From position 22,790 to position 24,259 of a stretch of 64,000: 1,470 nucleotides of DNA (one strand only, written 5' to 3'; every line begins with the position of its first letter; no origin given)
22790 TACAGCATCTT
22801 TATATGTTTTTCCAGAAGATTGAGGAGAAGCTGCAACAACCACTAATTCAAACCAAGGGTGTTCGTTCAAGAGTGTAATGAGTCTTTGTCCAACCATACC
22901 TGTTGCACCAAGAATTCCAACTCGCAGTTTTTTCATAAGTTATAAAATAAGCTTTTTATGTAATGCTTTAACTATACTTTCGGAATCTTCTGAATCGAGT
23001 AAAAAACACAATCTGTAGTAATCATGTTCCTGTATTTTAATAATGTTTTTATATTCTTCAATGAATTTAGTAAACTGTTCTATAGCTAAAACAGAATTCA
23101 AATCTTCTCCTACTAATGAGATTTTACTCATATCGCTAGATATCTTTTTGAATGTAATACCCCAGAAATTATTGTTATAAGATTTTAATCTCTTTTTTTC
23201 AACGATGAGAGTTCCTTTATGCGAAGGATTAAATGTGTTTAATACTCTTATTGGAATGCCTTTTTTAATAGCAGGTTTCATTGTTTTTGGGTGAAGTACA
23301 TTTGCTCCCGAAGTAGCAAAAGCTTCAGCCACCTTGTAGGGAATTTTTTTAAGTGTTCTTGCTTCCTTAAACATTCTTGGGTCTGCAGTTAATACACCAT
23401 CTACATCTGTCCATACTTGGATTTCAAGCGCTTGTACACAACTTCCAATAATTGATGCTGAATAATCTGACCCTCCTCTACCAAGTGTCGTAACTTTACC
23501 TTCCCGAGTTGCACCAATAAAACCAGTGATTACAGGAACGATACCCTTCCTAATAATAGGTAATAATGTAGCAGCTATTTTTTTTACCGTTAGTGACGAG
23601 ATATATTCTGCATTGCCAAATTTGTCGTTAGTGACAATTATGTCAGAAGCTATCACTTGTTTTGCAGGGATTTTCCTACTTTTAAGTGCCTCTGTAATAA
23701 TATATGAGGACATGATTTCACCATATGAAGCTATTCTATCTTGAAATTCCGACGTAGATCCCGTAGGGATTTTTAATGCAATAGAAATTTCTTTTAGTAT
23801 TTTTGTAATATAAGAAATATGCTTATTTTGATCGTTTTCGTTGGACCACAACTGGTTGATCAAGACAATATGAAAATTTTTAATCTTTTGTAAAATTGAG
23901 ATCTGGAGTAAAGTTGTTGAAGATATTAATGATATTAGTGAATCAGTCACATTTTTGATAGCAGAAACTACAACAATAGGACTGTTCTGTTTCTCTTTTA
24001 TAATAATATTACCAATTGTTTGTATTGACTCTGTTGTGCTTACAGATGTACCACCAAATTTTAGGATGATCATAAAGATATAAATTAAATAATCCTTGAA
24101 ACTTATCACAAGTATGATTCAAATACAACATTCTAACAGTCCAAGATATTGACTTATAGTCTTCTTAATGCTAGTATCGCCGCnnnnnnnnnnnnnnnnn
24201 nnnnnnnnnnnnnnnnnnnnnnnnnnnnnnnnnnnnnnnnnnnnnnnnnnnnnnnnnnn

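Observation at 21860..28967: asd-lysC next to an ATP-grasp ligase, a short M42-like hydrolase, a PLP Orn/Lys/Arg-type decarboxylase and a class-III aminotransferase: candidate aspartate-derived diamine or conjugate pathway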

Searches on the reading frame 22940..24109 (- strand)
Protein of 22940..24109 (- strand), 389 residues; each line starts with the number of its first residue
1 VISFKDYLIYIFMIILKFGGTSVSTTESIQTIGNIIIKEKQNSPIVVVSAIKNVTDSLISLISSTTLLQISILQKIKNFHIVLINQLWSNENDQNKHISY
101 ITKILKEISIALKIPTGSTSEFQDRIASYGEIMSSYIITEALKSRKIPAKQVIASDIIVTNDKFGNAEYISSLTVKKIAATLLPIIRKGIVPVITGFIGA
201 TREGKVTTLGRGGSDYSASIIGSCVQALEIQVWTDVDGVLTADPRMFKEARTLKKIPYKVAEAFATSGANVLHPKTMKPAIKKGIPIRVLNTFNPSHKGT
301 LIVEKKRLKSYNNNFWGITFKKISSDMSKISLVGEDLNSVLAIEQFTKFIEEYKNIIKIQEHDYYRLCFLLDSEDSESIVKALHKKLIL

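Call 3: search_protein_families(library=pfam, proteins=[window:22940-24109:-])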
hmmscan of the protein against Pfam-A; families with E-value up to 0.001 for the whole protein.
window:22940-24109:- (389 aa): 1 family
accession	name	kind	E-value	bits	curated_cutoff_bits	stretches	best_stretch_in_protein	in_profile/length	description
PF00696.33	AA_kinase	-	3.5e-48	164.8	24.9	1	13-291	2-234/234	Amino acid kinase family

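Call 4: search_protein_families(library=ncbifam, proteins=[window:22940-24109:-])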
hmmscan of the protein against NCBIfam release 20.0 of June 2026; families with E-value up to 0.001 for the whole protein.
window:22940-24109:- (389 aa): 28 families (the best 25 are shown)
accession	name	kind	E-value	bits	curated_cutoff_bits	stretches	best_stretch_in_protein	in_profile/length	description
TIGR00657.1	asp_kinases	subfamily_domain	3.5e-93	313.1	208.7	2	13-322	3-301/442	aspartate kinase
NF006570.0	PRK09084.1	equivalog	1e-85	288.5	455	1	13-310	4-298/452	lysine-sensitive aspartokinase 3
NF004938.0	PRK06291.1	equivalog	4.2e-81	273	528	1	13-386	2-383/468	aspartate kinase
TIGR00656.1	asp_kin_monofn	equivalog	3e-80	270.2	402.25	2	13-309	3-254/407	aspartate kinase, monofunctional class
NF006959.0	PRK09436.1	equivalog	1.6e-72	244.8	726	1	13-386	1-377/819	bifunctional aspartate kinase/homoserine dehydrogenase I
NF006068.0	PRK08210.1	equivalog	1.4e-58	199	474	2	116-309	64-252/405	aspartate kinase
NF004579.0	PRK05925.1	equivalog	1.5e-58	198.9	665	1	14-314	4-290/440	aspartate kinase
NF006515.0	PRK08961.1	equivalog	3.8e-57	193.9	802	1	13-305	9-306/861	bifunctional aspartate kinase/diaminopimelate decarboxylase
NF007003.0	PRK09466.1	subfamily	4.2e-54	184.2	582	1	16-305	15-301/810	bifunctional aspartate kinase/homoserine dehydrogenase II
NF006234.1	PRK08373.1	subfamily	9e-54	182.9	237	1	13-387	2-336/338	aspartate kinase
NF005159.0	PRK06635.2-3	equivalog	3.3e-52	177.8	379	2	114-388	58-330/406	aspartate kinase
NF005155.0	PRK06635.1-4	equivalog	9.6e-52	176.3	346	2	110-321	53-259/407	aspartate kinase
NF005154.0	PRK06635.1-2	equivalog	1.7e-51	175.9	376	2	112-385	56-325/407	aspartate kinase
NF006459.0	PRK08841.1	equivalog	1.3e-46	159.4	535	2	124-340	69-273/395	aspartate kinase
NF006540.0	PRK09034.1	equivalog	3.4e-46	157.8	434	1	13-321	1-305/454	aspartate kinase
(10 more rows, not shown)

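Call 31: search_solved_structures(query=window:22940-24109:-, max_evalue=1e-20)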
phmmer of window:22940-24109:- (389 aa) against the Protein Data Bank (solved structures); distinct sequences matched with E-value up to 1e-20: 9.
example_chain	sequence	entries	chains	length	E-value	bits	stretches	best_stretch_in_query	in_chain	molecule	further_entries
3c1m_A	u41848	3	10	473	1.4e-57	199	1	14-385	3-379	Probable aspartokinase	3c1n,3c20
2hmf_A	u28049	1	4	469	1.7e-57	198.7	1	15-385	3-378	Probable aspartokinase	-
2j0w_A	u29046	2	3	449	7.1e-52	180.2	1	13-306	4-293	LYSINE-SENSITIVE ASPARTOKINASE 3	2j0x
2cdq_A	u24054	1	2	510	6.1e-47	164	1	14-307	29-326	ASPARTOKINASE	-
5yei_C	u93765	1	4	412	3e-29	105.8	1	124-321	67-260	Aspartokinase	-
3tvi_A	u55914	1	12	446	1.1e-26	97.4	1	13-322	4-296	Aspartokinase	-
3aaw_A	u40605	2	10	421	1.8e-25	93.4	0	123-303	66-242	Aspartokinase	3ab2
3ab4_A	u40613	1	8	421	1.8e-25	93.4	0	123-303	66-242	Aspartokinase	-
3l76_A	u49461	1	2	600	5.7e-25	91.7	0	119-303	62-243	Aspartokinase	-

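Call 48: search_solved_structures(query=window:22940-24073:-, max_evalue=1e-40, show_alignments=3)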
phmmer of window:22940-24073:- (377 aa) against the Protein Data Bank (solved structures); distinct sequences matched with E-value up to 1e-40: 4.
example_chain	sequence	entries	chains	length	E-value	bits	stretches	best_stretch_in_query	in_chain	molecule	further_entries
3c1m_A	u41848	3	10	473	1.4e-57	198.9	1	3-373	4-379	Probable aspartokinase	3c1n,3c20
2hmf_A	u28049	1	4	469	1.4e-57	198.9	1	3-373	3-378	Probable aspartokinase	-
2j0w_A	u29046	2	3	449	8.2e-52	179.9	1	2-294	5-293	LYSINE-SENSITIVE ASPARTOKINASE 3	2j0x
2cdq_A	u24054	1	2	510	6.8e-47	163.8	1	3-295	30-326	ASPARTOKINASE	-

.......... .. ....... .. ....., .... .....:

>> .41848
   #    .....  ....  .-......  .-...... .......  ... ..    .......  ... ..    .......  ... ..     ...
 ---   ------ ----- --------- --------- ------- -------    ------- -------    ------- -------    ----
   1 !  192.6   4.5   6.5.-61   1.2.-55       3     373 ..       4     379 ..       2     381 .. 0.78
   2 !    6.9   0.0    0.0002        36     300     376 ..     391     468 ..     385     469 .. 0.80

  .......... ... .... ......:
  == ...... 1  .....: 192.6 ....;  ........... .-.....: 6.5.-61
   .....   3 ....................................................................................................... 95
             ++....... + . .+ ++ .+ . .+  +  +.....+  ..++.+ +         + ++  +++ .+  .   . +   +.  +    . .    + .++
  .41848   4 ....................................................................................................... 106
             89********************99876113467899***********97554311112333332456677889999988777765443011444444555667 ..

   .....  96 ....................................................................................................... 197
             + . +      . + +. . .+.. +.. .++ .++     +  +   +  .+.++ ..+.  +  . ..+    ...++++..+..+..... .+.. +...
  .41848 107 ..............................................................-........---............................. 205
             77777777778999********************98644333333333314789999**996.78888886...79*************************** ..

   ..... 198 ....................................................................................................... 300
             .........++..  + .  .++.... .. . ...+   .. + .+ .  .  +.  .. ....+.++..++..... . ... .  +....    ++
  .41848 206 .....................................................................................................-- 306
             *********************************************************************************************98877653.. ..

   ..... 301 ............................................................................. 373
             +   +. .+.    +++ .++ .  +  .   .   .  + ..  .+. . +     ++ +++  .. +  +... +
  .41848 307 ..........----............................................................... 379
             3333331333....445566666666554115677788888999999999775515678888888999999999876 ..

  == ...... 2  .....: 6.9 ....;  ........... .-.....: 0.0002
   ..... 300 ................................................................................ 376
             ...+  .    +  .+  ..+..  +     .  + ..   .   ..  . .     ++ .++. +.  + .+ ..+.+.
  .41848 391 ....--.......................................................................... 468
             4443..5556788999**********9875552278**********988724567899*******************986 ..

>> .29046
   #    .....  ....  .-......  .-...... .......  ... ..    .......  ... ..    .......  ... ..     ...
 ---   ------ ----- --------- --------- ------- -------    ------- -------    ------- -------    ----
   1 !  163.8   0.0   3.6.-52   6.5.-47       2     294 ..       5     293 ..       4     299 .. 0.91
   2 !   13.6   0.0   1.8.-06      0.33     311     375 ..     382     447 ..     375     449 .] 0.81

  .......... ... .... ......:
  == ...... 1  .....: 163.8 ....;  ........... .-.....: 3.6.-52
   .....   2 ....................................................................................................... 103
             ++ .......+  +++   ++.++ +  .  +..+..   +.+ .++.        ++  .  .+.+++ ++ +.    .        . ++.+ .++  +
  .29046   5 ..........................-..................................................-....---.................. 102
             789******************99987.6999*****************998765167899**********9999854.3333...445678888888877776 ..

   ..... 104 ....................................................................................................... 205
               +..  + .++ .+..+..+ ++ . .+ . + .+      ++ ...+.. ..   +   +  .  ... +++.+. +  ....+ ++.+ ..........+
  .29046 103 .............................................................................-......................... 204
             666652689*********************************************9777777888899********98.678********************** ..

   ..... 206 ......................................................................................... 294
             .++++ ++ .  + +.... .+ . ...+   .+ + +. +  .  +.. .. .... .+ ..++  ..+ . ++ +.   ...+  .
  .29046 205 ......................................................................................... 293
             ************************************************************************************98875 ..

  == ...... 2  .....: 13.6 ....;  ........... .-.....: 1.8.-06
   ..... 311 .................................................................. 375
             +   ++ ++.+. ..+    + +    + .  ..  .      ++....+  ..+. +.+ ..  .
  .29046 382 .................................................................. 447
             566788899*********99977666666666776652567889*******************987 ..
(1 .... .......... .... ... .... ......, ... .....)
